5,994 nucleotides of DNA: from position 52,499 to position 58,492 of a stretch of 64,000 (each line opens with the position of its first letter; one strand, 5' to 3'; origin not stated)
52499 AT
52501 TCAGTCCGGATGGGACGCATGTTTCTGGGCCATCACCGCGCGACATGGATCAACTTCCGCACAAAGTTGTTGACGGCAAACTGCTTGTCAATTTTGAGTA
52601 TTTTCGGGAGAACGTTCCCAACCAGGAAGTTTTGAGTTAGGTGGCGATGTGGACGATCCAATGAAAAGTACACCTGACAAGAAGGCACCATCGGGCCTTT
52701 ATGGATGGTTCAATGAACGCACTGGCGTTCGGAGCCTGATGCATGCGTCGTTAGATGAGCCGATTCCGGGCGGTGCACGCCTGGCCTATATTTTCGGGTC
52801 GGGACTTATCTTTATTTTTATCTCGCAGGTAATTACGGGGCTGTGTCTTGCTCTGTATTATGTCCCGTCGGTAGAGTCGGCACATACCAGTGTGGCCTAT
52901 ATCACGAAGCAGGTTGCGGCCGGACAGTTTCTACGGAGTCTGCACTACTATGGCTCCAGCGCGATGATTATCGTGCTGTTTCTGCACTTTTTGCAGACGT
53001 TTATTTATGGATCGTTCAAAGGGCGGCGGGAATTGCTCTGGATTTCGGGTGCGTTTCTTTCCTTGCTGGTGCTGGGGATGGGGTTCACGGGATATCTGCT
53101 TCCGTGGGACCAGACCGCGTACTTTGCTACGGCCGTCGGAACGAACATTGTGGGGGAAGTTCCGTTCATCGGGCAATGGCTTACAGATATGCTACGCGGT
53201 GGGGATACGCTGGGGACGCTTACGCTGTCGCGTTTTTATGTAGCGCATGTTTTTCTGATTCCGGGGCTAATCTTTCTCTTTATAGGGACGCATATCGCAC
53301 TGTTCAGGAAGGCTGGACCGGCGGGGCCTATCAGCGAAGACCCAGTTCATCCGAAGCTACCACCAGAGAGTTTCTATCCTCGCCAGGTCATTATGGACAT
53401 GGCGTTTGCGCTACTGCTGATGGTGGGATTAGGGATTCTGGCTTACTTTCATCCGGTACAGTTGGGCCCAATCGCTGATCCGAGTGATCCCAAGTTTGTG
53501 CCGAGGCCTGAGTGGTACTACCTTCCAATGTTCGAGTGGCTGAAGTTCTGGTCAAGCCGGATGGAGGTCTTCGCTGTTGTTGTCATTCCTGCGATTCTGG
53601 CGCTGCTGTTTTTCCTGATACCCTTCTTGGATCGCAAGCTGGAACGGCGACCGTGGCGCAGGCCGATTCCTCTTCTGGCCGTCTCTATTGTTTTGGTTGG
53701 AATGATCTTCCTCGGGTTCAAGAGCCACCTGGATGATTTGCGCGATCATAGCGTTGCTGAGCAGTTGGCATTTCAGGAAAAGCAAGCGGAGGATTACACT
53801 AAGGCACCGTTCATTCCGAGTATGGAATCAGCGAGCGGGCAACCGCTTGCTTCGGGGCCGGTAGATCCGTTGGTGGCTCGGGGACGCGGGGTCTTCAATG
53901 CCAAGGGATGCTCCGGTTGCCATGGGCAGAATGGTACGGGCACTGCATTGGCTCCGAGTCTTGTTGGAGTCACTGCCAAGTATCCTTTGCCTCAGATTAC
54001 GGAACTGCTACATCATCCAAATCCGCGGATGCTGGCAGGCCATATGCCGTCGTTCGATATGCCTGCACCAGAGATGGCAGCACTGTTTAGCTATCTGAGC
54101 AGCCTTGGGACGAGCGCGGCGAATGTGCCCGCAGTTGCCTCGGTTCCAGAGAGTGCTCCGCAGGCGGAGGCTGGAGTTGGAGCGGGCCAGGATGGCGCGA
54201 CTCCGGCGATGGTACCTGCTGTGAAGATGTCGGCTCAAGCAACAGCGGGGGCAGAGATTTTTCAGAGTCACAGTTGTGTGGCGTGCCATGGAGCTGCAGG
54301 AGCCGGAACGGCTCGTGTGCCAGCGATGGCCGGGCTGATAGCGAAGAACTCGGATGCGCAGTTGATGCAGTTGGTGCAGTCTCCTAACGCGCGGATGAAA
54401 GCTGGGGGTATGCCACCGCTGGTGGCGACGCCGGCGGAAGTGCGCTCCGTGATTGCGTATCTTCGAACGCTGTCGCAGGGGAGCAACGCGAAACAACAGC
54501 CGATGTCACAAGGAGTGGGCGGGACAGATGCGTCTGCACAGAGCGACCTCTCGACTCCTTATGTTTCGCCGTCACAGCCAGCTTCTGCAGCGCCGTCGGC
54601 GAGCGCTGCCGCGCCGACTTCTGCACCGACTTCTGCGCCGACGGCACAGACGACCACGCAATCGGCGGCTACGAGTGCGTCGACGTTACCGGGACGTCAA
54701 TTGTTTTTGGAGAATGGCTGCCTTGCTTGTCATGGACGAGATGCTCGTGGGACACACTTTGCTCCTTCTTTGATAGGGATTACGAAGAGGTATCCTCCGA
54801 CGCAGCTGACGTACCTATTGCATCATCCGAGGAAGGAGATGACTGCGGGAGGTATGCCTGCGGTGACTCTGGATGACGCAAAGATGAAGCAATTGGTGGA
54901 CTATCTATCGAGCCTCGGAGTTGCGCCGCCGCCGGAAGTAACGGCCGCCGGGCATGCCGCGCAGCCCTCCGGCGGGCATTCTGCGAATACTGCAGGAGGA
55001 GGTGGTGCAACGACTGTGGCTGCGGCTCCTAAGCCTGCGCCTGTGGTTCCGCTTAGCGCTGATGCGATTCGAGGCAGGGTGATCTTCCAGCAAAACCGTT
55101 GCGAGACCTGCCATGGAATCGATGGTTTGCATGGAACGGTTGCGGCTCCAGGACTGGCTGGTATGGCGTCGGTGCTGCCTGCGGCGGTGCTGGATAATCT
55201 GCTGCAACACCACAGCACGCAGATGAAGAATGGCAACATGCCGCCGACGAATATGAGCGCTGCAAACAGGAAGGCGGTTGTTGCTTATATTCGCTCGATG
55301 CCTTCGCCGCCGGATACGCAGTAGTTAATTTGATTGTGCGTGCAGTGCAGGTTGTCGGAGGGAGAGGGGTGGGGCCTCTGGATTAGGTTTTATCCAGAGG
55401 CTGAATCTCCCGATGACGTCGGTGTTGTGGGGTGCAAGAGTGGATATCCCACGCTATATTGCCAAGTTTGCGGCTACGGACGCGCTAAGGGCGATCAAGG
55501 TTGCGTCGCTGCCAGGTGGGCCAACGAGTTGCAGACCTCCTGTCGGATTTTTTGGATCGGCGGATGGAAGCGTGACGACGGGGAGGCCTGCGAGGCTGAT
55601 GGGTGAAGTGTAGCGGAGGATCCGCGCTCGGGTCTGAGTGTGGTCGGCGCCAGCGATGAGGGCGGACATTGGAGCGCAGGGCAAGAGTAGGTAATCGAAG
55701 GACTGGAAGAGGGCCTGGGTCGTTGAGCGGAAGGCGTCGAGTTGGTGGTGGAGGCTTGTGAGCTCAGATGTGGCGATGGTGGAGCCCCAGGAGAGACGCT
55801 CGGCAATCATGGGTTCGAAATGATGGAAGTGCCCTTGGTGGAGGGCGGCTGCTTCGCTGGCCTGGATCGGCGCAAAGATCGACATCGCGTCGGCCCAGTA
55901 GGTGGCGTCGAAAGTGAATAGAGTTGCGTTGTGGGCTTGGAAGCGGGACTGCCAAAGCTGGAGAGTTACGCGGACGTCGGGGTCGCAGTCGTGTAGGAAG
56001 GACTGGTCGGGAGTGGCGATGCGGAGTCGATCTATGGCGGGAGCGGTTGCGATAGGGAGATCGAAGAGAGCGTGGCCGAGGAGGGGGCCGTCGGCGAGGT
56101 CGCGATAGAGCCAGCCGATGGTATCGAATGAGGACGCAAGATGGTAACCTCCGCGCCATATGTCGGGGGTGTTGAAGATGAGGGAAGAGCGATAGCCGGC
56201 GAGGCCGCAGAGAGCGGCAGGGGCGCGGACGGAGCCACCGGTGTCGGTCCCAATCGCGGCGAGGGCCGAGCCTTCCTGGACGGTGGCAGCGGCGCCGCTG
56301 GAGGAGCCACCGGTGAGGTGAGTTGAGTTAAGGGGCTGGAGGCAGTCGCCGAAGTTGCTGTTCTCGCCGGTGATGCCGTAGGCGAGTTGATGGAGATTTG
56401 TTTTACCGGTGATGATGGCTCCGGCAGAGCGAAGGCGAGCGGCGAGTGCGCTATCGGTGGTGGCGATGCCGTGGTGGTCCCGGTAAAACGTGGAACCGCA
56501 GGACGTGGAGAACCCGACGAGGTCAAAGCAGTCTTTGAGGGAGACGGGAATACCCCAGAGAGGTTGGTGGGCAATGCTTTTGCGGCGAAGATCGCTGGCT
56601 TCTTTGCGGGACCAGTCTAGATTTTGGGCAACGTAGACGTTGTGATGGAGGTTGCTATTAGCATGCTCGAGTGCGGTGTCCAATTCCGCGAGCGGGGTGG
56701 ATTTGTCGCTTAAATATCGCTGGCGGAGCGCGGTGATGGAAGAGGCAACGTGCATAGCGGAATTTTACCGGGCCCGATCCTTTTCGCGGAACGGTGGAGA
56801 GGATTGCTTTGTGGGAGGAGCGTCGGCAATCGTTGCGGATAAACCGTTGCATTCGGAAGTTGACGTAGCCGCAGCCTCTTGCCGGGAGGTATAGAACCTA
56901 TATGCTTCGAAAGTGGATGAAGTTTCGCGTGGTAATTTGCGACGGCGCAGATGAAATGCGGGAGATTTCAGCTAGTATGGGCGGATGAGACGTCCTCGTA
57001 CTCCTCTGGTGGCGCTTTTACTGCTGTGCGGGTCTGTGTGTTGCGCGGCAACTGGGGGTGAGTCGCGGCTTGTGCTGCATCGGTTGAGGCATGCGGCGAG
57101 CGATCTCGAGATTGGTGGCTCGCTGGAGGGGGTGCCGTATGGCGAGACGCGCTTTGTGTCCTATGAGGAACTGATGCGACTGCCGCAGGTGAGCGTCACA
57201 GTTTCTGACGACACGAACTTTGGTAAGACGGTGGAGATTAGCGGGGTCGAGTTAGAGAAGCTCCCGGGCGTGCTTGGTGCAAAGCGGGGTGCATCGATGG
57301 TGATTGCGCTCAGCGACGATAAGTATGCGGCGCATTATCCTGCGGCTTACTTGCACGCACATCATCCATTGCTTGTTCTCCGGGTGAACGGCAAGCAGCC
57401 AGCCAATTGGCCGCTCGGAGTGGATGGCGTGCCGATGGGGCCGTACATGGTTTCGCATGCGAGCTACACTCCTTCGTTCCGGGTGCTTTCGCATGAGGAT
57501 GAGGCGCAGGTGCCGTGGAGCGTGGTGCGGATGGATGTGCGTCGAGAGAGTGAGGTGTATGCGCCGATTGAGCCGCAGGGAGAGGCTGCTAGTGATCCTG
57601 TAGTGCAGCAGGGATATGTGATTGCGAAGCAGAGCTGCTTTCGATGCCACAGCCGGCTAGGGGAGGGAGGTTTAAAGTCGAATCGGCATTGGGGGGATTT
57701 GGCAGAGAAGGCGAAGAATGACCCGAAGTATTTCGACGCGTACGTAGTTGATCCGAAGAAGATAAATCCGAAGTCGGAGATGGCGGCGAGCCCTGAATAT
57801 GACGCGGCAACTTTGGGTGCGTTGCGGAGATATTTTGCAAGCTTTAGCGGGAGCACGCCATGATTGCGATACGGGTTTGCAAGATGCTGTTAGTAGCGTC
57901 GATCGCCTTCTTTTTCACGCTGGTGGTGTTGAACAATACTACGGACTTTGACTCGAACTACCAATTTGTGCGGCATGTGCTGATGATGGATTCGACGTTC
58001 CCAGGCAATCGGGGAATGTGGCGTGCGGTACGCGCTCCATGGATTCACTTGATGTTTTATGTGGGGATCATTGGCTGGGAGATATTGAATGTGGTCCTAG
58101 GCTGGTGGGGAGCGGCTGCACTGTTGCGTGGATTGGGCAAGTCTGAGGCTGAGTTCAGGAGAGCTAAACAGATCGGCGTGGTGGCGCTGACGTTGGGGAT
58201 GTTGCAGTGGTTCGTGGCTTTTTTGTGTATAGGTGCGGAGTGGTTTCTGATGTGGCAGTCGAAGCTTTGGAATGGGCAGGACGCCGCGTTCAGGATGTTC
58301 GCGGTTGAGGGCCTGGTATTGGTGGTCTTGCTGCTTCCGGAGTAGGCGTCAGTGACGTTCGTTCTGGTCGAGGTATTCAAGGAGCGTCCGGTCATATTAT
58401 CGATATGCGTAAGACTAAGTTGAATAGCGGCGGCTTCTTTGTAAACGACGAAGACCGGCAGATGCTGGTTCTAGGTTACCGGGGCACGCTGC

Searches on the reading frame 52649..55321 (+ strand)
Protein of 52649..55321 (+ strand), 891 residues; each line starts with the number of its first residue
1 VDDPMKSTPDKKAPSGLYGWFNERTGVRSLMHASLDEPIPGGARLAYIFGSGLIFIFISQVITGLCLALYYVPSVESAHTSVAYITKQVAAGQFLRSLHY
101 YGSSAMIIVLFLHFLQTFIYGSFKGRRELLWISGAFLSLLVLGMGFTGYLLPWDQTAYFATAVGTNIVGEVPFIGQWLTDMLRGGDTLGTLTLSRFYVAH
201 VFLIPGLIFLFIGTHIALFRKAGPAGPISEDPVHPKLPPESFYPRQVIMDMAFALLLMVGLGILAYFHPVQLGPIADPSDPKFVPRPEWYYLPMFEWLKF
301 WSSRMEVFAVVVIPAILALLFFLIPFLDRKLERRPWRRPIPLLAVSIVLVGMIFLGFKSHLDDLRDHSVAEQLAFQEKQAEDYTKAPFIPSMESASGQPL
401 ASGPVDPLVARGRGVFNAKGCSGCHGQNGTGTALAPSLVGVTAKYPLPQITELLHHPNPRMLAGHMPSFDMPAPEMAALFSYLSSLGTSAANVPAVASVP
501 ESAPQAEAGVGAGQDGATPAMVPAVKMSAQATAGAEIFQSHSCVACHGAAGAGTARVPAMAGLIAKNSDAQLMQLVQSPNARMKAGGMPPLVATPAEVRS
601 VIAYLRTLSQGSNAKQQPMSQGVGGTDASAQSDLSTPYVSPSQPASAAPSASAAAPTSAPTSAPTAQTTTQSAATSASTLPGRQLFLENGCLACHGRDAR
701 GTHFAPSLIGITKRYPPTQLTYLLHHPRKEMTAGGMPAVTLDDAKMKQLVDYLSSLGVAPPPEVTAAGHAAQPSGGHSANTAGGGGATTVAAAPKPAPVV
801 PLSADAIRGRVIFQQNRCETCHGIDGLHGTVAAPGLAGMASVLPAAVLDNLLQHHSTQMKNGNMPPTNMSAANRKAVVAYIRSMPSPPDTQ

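Call 8: search_protein_families(library=pfam, proteins=[window:52649-55321:+], max_evalue=0.01)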
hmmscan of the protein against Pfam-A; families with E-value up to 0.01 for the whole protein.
window:52649-55321:+ (891 aa): 9 families
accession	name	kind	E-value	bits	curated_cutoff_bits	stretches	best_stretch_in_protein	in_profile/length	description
PF00033.24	Cytochrome_B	-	3.6e-47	161.1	27.2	1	37-222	4-188/189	Cytochrome b/b6/petB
PF00034.26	Cytochrom_C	-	3.2e-44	150.6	21.3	4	682-756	4-89/90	Cytochrome c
PF13631.11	Cytochrom_B_N_2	-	1.6e-40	139.2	27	1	105-272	2-166/169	Cytochrome b(N-terminal)/b6/petB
PF13442.11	Cytochrome_CBB3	-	1.8e-32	111.9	27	4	529-605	1-68/68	Cytochrome C oxidase, cbb3-type, subunit III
PF02433.20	FixO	-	2.5e-08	34.1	29.6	0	672-700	43-71/219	Cytochrome C oxidase, mono-heme subunit/FixO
PF00032.22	Cytochrom_B_C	-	2.1e-06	28.4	20.7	1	286-358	12-81/102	Cytochrome b(C-terminal)/b6/petD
PF14522.11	Cytochrome_C7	-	0.00052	20.2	24.8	0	530-552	31-53/67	Cytochrome c7 and related cytochrome c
PF14358.11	DUF4405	-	0.0011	19.9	26.7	1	53-114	6-62/66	Domain of unknown function (DUF4405)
PF11845.13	Tll0287-like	-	0.007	17.2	24.1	0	684-699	96-112/144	Tll0287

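Call 9: search_protein_families(library=ncbifam, proteins=[window:52649-55321:+], max_evalue=0.01)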
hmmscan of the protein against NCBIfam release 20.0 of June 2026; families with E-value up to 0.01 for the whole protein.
window:52649-55321:+ (891 aa): 19 families
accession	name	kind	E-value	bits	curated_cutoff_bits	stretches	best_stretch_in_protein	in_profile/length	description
NF002990.0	PRK03735.1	subfamily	3.7e-62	210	325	1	16-228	4-223/223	cytochrome b6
NF040969.1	cytb_ExtP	equivalog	1.1e-56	192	290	1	45-224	23-202/205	selenite/tellurite reduction operon b-type cytochrome ExtP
NF045773.1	cytochro_C550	exception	9.3e-28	96.5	125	4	684-754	53-117/118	cytochrome c550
NF050122.1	bc1_QcrC_actin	exception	8.7e-26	90.8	200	3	663-885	26-212/253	cytochrome bc1 complex diheme cytochrome c subunit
NF050120.1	bc1_QcrB_actin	exception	1.5e-25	90.1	500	1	21-332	2-342/458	cytochrome bc1 complex cytochrome b subunit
NF045774.1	cytochro_C551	exception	9.5e-23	80.3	118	3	671-754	31-107/110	cytochrome c551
NF041076.1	cyt_b_SoxC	equivalog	1.7e-22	80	740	1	49-358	30-358/542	proton pump complex cytochrome B SoxC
TIGR00782.1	ccoP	equivalog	1.2e-20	74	179.95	3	681-761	109-197/285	cytochrome-c oxidase, cbb3-type subunit III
TIGR02603.1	CxxCH_TIGR02603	domain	1.5e-17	63.9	68.15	2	530-585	2-56/134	putative heme-binding domain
NF011054.0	PRK14486.1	equivalog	9.1e-16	58.2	447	1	676-755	212-289/294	putative bifunctional cbb3-type cytochrome c oxidase subunit II/cytochrome c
NF040971.1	cytc_ExtS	equivalog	4.4e-13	49.1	100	1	405-489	74-153/262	selenite/tellurite reduction operon c-type cytochrome lipoprotein ExtS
TIGR04485.1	thiosulf_SoxX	equivalog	7.2e-12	45.9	61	0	542-607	4-77/78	sulfur oxidation c-type cytochrome SoxX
NF011055.0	PRK14487.1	subfamily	1.7e-10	40.7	218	0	665-700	42-77/212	cbb3-type cytochrome c oxidase subunit II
TIGR03874.1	4cys_cytochr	equivalog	4.2e-08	33.1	161.75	0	542-585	43-86/143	c-type cytochrome, methanol metabolism-related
NF049874.1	PdsA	exception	3.5e-07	30.3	330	0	540-578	25-64/198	periplasmic diheme shuttle PdsA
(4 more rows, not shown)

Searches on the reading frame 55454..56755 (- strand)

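Call 8: search_protein_families(library=pfam, proteins=[window:55454-56755:-], max_evalue=0.01)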
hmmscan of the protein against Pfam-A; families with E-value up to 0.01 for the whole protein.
window:55454-56755:- (433 aa): 1 family
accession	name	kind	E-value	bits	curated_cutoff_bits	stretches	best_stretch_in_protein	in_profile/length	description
PF01425.27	Amidase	-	6e-60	204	27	1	30-420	11-444/445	Amidase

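Call 9: search_protein_families(library=ncbifam, proteins=[window:55454-56755:-], max_evalue=0.01)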
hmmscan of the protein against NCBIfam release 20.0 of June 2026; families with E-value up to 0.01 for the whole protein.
window:55454-56755:- (433 aa): 26 families (the best 25 are shown)
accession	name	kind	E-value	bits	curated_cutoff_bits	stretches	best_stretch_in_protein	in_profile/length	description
NF006169.0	PRK08310.1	equivalog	6.3e-66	223.4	391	1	55-430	15-393/395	amidase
NF005688.0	PRK07488.1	equivalog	6.6e-62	209.9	532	1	4-431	10-466/474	indoleacetamide hydrolase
NF005460.0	PRK07056.1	subfamily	9.8e-61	206.1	447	1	5-431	8-453/457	amidase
NF006631.0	PRK09201.1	equivalog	1e-53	182.7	461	1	9-426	15-450/466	AtzE family amidohydrolase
NF004766.0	PRK06102.1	equivalog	9.3e-52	176.6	559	1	2-428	5-448/455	amidase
NF004622.0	PRK05962.1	equivalog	1.8e-50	172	463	1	37-431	25-428/431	amidase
TIGR00132.1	gatA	equivalog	3.3e-49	167.9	481.1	2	23-229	17-216/466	Asp-tRNA(Asn)/Glu-tRNA(Gln) amidotransferase subunit GatA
TIGR02715.1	amido_AtzE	subfamily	2.2e-48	165.4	425.75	1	31-426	29-443/452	AtzE family amidohydrolase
NF006043.0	PRK08186.1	subfamily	3.2e-47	161.3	487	2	4-192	6-192/600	allophanate hydrolase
TIGR02713.1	allophanate_hyd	equivalog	3.5e-41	141.4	511.05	2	54-191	20-154/563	allophanate hydrolase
NF004815.0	PRK06169.1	equivalog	1e-36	126.5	506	2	8-190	13-198/471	amidase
NF004816.0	PRK06170.1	equivalog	3.5e-36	124.9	503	2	34-192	42-200/493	amidase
NF009119.0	PRK12470.1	equivalog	8.9e-36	123.9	498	1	31-429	38-450/462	amidase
NF005686.0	PRK07486.1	subfamily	1e-34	120.1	465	2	8-192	21-204/486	amidase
NF005450.0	PRK07042.1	equivalog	6.4e-34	117.2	458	2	7-191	9-195/464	amidase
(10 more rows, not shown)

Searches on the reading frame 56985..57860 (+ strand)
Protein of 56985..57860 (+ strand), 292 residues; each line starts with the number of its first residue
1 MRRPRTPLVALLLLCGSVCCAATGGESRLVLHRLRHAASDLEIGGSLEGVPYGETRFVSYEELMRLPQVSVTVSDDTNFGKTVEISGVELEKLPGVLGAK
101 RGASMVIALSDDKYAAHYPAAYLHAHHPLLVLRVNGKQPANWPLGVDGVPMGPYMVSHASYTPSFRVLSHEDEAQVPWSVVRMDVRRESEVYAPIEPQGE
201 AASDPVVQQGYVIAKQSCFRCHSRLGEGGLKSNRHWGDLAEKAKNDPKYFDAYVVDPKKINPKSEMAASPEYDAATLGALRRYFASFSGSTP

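Call 8: search_protein_families(library=pfam, proteins=[window:56985-57860:+], max_evalue=0.01)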
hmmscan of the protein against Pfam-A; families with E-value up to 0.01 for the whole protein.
window:56985-57860:+ (292 aa): 1 family
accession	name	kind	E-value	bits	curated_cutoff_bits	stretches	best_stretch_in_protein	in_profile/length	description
PF13442.11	Cytochrome_CBB3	-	0.009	16.8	27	0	207-263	3-50/68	Cytochrome C oxidase, cbb3-type, subunit III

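Call 9: search_protein_families(library=ncbifam, proteins=[window:56985-57860:+], max_evalue=0.01)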
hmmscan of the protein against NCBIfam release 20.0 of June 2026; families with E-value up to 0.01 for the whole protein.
window:56985-57860:+ (292 aa): 0 families

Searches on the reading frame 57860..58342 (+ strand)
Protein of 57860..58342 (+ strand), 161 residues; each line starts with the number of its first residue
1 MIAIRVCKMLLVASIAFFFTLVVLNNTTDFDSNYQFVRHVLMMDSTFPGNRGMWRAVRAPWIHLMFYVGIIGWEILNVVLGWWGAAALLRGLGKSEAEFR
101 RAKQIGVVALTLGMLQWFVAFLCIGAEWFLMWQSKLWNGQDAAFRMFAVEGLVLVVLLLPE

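Call 8: search_protein_families(library=pfam, proteins=[window:57860-58342:+], max_evalue=0.01)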
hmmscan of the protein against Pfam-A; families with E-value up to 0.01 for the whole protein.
window:57860-58342:+ (161 aa): 1 family
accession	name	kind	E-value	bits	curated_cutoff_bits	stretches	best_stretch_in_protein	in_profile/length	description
PF09933.14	DUF2165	-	2.3e-58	197.2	24.9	1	5-159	2-156/157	Predicted small integral membrane protein (DUF2165)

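Call 9: search_protein_families(library=ncbifam, proteins=[window:57860-58342:+], max_evalue=0.01)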
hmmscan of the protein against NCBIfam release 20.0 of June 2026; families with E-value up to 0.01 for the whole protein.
window:57860-58342:+ (161 aa): 0 families
